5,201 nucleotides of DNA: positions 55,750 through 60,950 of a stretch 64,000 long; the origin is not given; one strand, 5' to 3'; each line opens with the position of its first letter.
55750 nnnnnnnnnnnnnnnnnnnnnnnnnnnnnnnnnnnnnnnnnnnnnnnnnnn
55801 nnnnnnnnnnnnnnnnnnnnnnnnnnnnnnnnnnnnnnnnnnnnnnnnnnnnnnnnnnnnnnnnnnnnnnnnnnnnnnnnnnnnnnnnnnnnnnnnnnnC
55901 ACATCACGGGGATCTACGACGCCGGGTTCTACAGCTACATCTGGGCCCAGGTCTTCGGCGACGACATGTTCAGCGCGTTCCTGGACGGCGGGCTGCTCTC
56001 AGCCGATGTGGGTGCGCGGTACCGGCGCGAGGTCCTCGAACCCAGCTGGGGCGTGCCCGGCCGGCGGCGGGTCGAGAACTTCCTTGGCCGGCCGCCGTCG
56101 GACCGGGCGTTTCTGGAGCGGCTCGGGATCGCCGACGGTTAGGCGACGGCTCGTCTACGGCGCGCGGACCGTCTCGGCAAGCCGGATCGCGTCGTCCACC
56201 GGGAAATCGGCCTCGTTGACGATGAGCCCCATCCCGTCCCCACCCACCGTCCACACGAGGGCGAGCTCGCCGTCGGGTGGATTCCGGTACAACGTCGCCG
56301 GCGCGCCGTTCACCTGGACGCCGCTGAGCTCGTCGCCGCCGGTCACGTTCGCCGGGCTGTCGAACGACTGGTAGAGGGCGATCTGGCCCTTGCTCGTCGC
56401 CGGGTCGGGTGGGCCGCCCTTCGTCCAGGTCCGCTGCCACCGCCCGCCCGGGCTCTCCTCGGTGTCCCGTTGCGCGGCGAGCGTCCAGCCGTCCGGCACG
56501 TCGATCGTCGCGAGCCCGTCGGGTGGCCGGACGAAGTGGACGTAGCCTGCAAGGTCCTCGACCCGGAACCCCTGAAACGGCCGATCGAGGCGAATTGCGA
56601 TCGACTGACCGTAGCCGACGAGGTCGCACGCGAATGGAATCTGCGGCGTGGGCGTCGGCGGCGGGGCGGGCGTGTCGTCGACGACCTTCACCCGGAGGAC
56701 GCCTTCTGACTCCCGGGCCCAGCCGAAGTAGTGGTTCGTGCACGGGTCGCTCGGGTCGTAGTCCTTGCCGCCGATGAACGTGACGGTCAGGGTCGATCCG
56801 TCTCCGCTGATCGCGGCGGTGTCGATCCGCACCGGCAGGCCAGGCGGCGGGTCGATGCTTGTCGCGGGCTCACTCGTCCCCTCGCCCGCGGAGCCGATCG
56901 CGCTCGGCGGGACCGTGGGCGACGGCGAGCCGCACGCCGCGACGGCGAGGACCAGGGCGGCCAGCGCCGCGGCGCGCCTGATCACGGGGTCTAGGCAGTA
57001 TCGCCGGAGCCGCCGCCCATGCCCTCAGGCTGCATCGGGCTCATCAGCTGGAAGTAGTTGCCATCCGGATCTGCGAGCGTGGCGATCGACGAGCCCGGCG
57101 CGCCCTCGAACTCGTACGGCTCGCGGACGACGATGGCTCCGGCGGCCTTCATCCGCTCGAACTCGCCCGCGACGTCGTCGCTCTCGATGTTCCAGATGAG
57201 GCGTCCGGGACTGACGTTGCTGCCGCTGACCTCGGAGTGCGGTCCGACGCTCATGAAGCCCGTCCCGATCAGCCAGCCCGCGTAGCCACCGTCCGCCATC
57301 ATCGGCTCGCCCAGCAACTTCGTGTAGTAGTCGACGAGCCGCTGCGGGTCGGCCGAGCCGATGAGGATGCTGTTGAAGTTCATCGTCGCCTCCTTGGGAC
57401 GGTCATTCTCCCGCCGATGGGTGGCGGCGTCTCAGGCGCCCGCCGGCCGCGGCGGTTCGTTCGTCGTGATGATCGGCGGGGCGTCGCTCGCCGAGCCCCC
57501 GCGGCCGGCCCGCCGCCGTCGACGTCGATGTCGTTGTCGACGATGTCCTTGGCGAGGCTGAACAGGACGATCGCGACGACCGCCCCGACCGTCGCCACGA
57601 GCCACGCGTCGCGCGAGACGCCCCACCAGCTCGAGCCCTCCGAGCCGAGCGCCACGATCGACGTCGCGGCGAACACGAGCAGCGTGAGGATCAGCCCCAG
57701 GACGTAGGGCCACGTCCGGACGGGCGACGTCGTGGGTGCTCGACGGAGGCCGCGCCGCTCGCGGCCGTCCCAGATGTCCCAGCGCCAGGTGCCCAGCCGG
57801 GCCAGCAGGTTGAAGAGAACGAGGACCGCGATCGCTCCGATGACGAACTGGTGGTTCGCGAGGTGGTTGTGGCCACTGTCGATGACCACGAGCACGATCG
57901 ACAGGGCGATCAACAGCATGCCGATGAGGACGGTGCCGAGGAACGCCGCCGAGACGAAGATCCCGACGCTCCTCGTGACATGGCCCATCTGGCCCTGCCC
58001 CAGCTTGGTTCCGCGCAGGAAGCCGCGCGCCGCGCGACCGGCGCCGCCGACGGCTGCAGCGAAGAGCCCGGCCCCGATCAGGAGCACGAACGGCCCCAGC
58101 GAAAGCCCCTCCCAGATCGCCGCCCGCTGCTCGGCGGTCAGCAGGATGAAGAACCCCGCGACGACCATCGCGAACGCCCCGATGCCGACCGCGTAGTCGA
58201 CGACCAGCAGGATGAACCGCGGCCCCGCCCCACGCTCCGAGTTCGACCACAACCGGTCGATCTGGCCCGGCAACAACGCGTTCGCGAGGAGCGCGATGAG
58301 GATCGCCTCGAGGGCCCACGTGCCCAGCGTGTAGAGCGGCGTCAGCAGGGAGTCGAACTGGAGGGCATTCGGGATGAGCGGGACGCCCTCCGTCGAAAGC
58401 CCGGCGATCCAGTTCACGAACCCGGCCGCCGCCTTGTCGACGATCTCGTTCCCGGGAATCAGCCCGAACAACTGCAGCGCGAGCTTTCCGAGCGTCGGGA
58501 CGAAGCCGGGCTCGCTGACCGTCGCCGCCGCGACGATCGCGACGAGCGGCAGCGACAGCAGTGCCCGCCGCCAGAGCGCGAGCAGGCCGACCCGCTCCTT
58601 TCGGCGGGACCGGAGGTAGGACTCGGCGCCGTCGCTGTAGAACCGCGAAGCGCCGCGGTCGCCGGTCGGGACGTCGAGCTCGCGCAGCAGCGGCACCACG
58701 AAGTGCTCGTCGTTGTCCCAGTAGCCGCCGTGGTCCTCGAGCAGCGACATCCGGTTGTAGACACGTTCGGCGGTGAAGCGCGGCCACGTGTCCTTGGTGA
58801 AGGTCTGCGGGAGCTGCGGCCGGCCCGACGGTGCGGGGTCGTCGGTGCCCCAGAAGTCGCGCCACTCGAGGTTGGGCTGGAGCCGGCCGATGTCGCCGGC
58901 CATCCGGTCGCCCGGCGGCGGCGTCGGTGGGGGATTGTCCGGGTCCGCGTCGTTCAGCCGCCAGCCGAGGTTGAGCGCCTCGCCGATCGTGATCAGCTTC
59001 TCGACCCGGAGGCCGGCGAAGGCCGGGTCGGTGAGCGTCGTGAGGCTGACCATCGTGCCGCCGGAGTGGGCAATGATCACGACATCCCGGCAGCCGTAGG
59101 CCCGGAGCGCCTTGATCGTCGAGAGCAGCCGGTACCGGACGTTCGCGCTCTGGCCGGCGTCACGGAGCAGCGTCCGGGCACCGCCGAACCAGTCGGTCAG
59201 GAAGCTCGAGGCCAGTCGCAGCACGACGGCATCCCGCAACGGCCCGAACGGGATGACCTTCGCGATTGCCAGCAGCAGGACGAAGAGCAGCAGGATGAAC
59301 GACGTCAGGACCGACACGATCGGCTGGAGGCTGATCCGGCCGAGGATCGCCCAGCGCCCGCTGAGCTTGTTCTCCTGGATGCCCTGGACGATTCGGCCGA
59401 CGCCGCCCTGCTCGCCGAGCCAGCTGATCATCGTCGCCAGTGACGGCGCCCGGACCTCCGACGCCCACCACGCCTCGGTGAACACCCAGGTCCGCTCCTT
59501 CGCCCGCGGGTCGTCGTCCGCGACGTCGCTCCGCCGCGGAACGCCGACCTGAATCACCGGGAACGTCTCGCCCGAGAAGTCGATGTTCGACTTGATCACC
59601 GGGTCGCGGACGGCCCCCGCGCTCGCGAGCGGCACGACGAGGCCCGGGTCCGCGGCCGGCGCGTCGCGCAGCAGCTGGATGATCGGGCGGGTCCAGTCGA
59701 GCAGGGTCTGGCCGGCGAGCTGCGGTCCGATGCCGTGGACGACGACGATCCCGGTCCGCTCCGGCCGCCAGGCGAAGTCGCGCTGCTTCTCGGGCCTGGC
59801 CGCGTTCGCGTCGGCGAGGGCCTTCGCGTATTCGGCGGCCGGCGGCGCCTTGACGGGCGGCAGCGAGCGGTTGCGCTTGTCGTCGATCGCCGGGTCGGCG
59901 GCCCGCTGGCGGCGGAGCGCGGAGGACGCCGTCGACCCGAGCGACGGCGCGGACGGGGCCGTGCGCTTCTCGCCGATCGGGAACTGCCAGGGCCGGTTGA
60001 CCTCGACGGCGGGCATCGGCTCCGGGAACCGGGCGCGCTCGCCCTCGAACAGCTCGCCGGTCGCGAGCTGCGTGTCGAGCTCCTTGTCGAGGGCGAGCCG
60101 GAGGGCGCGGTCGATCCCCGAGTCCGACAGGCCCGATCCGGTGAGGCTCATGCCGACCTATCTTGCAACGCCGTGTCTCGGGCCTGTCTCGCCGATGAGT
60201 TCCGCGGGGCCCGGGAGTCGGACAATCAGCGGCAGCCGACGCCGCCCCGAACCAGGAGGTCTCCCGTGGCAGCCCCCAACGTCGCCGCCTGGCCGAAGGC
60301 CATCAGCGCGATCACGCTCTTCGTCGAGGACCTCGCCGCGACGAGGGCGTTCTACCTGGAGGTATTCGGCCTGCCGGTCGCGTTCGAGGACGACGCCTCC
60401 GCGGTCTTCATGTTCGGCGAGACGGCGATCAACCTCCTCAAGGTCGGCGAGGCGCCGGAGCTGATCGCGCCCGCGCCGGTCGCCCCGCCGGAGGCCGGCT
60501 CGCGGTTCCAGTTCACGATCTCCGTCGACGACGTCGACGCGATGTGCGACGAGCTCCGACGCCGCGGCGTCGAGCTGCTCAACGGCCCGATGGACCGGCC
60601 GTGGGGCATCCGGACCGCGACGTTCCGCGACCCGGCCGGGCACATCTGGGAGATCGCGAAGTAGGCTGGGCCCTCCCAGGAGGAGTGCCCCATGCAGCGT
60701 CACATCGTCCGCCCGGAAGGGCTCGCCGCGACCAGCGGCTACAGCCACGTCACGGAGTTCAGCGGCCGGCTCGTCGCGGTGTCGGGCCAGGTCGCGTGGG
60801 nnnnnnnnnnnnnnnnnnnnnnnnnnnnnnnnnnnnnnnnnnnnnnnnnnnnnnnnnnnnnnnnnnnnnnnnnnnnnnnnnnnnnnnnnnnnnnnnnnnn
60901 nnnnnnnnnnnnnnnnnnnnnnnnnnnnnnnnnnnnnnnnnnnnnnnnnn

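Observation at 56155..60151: Operon encoding a 923-aa polytopic membrane alpha/beta-hydrolase with a VOC enzyme and a lipoprotein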

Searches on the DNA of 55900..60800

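Call 90: search_rna_families(source=window, start=55900, end=60800, threshold=evalue, max_evalue=1)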
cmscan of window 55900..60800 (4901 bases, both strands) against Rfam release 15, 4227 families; matches with E-value up to 1: 3.
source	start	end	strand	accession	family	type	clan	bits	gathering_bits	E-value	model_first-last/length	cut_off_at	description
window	57082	57131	+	RF00700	mir-375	Gene; miRNA;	-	23.7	46.7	0.04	1-67/67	no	mir-375 microRNA precursor family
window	55934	56051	-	RF03453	mir-1276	Gene; miRNA;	-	22.8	100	0.34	1-82/82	no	mir-1276 microRNA precursor family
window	59129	59207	-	RF02008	mir-621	Gene; miRNA;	-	22.1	71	0.66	1-83/83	no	mir-621 microRNA precursor family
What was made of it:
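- Tried and rejected: Rfam gave only sub-threshold miRNA noise (call 90).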
